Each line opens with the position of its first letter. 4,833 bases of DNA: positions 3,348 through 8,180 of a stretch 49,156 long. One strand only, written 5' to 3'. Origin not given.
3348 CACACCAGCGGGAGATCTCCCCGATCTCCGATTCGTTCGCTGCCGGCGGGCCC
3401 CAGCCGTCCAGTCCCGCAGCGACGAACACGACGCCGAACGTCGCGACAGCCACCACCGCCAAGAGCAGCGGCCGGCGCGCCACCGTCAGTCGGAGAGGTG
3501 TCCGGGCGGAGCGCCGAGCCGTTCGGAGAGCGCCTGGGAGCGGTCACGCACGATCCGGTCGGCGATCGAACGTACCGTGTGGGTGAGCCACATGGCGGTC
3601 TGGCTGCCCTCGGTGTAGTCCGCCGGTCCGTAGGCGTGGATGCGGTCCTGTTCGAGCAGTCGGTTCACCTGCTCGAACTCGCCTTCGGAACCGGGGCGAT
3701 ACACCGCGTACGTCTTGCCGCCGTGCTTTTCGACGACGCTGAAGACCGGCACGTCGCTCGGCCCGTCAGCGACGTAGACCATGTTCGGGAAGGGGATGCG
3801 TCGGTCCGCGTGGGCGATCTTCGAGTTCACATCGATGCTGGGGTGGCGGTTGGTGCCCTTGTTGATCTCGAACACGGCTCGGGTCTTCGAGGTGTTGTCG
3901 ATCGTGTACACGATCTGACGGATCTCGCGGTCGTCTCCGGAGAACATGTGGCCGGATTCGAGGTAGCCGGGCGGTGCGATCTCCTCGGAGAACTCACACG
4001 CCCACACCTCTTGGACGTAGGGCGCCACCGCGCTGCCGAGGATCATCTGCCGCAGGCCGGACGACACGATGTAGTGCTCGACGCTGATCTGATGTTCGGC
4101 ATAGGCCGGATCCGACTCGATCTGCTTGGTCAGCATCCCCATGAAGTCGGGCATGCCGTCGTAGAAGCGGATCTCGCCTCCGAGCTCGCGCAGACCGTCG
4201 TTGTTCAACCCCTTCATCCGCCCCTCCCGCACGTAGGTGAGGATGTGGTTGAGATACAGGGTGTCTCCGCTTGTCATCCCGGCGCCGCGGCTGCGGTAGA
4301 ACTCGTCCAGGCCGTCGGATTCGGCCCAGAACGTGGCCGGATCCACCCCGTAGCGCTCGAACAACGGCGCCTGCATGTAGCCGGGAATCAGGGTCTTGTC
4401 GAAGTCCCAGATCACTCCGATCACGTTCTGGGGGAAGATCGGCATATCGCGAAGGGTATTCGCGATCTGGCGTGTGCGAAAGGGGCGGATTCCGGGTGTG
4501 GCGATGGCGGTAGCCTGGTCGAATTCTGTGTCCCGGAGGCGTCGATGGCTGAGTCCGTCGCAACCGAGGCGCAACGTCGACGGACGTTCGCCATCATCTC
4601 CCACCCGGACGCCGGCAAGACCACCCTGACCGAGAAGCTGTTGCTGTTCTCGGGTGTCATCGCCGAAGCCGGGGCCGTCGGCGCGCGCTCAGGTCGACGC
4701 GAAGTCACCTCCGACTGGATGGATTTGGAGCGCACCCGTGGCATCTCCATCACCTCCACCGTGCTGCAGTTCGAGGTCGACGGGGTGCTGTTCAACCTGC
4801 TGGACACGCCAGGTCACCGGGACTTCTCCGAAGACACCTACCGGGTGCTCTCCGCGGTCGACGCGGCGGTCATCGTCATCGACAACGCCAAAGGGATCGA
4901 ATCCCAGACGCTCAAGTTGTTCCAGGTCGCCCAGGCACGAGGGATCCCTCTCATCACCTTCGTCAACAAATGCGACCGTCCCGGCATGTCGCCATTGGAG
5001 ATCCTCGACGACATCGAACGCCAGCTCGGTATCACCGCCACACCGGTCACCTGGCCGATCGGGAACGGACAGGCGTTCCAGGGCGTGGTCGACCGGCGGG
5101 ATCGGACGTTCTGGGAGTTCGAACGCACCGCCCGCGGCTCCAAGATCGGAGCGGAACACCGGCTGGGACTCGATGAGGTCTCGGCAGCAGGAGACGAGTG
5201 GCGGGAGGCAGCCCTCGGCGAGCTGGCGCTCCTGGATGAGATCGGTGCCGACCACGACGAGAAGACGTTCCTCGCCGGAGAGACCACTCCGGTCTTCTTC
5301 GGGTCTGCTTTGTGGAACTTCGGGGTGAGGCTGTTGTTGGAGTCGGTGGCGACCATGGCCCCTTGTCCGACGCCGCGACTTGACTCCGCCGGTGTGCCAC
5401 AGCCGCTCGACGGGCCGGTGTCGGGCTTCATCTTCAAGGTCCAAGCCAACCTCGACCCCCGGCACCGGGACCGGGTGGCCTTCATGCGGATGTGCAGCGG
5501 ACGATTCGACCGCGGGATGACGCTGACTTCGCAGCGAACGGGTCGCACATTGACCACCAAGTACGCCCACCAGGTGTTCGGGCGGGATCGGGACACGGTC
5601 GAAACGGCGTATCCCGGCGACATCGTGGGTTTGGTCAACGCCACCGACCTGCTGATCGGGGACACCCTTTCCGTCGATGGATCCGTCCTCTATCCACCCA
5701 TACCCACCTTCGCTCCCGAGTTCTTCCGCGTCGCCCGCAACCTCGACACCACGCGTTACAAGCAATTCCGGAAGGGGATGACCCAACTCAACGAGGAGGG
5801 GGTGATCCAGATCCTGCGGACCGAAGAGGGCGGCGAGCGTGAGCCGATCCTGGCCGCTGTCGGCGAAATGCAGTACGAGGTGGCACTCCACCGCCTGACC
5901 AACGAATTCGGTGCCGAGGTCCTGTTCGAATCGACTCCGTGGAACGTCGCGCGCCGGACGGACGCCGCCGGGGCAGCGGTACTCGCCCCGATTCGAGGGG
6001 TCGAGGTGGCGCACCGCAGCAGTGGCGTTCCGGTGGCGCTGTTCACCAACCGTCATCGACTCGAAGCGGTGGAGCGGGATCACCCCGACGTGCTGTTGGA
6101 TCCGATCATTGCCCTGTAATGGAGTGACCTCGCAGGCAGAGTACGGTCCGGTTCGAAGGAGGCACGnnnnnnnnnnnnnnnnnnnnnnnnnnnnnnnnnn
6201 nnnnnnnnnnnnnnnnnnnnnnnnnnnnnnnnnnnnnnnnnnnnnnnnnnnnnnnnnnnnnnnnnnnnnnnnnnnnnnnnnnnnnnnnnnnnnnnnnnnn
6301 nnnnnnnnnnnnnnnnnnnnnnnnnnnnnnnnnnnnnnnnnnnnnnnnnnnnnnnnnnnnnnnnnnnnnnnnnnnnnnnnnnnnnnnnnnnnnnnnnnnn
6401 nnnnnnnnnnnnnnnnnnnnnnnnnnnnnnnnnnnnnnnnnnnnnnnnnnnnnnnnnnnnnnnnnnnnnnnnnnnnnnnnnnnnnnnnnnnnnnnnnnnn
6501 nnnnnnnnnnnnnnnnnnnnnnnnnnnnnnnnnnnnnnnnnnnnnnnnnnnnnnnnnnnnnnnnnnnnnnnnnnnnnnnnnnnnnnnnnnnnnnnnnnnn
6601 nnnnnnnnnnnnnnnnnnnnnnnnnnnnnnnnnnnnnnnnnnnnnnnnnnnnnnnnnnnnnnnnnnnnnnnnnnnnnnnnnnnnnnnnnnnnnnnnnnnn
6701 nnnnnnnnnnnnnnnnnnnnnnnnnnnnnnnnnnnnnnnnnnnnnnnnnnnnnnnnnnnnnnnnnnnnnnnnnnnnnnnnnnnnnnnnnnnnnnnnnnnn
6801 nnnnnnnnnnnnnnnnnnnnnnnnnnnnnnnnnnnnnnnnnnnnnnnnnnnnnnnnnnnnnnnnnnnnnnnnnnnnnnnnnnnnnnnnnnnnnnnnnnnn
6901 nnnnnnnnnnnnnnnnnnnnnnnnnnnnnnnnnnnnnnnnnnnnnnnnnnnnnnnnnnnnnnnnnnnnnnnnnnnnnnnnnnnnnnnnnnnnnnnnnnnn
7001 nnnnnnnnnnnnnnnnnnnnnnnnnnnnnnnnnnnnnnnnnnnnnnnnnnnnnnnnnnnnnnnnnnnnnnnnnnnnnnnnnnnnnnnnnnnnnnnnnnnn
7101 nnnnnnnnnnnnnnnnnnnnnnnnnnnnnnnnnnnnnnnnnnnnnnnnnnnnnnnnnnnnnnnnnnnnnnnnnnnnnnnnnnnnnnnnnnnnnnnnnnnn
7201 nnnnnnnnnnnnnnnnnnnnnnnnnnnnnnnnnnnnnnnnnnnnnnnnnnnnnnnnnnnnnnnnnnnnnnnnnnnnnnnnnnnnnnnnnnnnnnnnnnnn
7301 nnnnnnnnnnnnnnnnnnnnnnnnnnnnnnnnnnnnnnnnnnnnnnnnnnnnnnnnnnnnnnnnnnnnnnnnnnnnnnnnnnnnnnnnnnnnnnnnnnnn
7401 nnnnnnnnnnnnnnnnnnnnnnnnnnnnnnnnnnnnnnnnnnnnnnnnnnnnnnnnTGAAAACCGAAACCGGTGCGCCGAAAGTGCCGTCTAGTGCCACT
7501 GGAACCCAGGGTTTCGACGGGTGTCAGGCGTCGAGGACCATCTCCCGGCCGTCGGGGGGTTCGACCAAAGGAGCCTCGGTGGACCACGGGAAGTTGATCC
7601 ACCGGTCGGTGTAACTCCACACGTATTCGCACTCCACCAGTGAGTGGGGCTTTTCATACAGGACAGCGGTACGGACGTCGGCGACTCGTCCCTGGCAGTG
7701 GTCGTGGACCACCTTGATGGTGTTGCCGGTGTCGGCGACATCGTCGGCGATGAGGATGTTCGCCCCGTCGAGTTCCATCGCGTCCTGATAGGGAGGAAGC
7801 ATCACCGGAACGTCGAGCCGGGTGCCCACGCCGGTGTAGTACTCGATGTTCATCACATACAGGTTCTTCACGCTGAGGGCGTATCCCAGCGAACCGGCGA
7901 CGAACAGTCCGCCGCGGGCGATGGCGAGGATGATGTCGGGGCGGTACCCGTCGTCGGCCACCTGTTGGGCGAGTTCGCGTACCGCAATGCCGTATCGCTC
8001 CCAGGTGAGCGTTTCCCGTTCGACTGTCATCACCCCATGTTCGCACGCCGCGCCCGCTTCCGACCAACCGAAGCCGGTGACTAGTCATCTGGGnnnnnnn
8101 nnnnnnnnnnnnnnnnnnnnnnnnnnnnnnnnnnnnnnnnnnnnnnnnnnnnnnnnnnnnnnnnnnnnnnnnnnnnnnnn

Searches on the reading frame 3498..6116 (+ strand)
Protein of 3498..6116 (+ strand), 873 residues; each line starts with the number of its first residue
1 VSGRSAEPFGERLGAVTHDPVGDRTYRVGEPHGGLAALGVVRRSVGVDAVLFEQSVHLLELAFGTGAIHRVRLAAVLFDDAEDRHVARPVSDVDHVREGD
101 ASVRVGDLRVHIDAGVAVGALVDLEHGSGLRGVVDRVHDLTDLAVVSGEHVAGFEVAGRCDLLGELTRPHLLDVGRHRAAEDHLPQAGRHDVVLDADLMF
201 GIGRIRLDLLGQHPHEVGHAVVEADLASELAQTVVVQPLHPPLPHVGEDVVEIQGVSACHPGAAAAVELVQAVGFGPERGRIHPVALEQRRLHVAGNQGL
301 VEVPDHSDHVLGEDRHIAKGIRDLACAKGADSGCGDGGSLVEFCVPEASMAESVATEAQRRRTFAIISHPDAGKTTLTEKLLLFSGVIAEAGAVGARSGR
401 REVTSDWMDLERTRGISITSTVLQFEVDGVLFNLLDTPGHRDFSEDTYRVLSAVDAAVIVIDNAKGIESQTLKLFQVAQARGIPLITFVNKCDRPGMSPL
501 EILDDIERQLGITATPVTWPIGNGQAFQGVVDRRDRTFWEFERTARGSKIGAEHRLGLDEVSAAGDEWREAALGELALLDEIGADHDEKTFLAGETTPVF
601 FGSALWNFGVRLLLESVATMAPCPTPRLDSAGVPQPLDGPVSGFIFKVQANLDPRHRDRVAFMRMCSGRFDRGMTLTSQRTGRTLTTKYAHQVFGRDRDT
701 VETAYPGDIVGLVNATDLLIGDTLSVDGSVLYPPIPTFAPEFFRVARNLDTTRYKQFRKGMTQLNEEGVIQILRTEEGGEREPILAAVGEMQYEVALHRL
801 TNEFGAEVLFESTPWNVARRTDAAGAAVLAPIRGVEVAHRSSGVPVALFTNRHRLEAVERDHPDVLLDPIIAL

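Call 35: search_protein_families(library=pfam, proteins=[window:3498-6116:+], max_evalue=0.00001)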
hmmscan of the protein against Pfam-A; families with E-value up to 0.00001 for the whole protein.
window:3498-6116:+ (873 aa): 4 families
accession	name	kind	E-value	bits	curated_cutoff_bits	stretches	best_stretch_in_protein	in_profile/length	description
PF00009.33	GTP_EFTU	-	8.6e-50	169.4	26.5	1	360-622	2-187/188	Elongation factor Tu GTP binding domain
PF16658.11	RF3_C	-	6.1e-35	120.4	40.1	1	732-858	1-131/132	Class II release factor RF3, C-terminal domain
PF22042.2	EF-G_D2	-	6.7e-21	74.6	27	1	640-726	1-83/84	Elongation factor G domain 2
PF03144.31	GTP_EFTU_D2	-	7.4e-07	29.9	30.3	1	659-724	2-72/73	Elongation factor Tu domain 2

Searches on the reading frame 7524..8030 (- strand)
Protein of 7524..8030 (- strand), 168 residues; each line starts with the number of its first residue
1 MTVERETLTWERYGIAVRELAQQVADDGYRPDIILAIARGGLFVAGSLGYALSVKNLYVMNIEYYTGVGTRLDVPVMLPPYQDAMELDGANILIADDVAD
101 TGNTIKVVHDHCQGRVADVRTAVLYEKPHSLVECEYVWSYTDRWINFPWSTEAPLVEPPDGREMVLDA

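Call 35: search_protein_families(library=pfam, proteins=[window:7524-8030:-], max_evalue=0.00001)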
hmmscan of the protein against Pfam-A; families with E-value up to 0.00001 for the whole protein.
window:7524-8030:- (168 aa): 1 family
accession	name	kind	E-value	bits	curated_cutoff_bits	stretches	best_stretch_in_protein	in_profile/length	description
PF00156.33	Pribosyltran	-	4.2e-22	78.6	26.3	1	10-152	8-154/158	Phosphoribosyl transferase domain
